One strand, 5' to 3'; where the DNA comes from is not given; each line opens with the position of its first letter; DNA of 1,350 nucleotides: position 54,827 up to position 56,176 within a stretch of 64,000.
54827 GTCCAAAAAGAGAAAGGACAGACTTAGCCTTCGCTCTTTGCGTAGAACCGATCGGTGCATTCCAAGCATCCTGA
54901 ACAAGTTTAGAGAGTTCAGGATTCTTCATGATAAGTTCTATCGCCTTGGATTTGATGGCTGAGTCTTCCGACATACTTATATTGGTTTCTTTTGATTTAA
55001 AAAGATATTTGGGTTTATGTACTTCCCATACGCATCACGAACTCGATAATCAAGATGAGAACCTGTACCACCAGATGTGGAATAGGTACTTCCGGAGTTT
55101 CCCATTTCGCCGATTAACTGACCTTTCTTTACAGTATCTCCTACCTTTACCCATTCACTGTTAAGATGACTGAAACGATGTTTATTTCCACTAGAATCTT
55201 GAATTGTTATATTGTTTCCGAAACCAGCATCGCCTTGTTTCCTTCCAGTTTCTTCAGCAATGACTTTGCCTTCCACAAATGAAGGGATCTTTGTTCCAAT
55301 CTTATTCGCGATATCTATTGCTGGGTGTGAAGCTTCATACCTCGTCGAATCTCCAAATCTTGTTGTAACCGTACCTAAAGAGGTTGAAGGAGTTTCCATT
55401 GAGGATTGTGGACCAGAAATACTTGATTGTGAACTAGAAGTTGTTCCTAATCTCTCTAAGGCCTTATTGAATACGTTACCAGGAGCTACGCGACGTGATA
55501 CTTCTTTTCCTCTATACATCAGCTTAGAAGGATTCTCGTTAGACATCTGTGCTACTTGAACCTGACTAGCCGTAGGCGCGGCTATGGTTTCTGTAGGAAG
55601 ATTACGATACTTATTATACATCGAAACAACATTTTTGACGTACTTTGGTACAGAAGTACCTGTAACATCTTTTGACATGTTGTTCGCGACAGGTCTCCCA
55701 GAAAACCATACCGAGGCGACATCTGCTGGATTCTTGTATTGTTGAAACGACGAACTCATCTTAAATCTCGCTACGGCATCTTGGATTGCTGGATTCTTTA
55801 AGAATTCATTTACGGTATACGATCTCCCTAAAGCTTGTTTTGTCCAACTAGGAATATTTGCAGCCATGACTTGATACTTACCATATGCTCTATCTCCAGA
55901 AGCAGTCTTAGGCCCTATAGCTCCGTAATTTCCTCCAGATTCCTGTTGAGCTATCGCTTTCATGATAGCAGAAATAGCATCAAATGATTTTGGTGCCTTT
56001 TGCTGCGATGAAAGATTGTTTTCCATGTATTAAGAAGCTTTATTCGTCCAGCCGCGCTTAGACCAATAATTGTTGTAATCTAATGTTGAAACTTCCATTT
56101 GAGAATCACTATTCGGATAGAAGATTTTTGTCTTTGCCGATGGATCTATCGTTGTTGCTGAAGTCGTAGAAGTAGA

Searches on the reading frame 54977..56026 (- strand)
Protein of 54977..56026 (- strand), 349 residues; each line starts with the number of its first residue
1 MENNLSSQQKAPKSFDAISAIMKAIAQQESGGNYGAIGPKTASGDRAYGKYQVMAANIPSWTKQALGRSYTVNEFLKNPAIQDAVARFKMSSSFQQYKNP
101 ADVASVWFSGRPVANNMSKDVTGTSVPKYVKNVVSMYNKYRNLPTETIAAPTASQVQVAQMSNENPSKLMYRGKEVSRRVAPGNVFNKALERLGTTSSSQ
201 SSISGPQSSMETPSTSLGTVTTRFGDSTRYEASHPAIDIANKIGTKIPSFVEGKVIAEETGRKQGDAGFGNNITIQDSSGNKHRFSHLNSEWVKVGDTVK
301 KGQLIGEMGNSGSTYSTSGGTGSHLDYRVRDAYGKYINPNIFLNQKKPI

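Call 95: search_protein_families(library=pfam, proteins=[window:54977-56026:-], max_evalue=0.001)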
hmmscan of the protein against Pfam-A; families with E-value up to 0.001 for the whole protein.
window:54977-56026:- (349 aa): 2 families
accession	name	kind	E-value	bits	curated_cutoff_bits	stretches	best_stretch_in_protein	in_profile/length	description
PF01551.29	Peptidase_M23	-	6.5e-19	68.4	28.7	1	233-339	2-96/96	Peptidase family M23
PF01464.25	SLT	-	6.6e-05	22.9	21.3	1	13-99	8-85/117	Transglycosylase SLT domain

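Call 96: search_protein_families(library=phrogs, proteins=[window:54977-56026:-], max_evalue=0.00001)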
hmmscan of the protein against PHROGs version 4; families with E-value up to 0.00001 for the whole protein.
window:54977-56026:- (349 aa): 17 families
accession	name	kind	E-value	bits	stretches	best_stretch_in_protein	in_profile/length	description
phrog_7767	-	other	9e-23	82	1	219-346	5-122/194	metallo-endopeptidase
phrog_24990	-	unknown function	9.1e-21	75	1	20-217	108-307/747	-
phrog_21656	-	other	7.2e-19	68.3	1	177-343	586-743/1022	peptidase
phrog_28672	-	other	8.6e-17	61.8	1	201-338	257-384/397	metallo-endopeptidase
phrog_35176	-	unknown function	3.1e-15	56.4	1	20-85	118-193/1124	-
phrog_6700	-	lysis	3.6e-13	48.4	1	149-331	2545-2715/2898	endolysin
phrog_36429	-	unknown function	3.9e-13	49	1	233-348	129-238/1159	-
phrog_14988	-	other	9e-11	43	1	217-330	13-127/272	peptidase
phrog_6654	-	unknown function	5.6e-10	40.1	1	43-111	8-90/428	-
phrog_1067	-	head and packaging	6.4e-10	39.1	1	26-335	595-850/991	minor head protein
phrog_10030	-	tail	1.3e-09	36.9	1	224-331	1904-2007/2105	tail length tape measure protein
phrog_3578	-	lysis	7.2e-09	36.5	1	265-347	279-360/405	endolysin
phrog_23188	-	tail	7.3e-09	33.6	1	192-329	3121-3249/5002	tail length tape measure protein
phrog_33207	-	other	3.2e-08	34.7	1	230-345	24-131/240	metallo-endopeptidase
phrog_3084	-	lysis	4.2e-07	30.3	1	219-329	11-116/468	endolysin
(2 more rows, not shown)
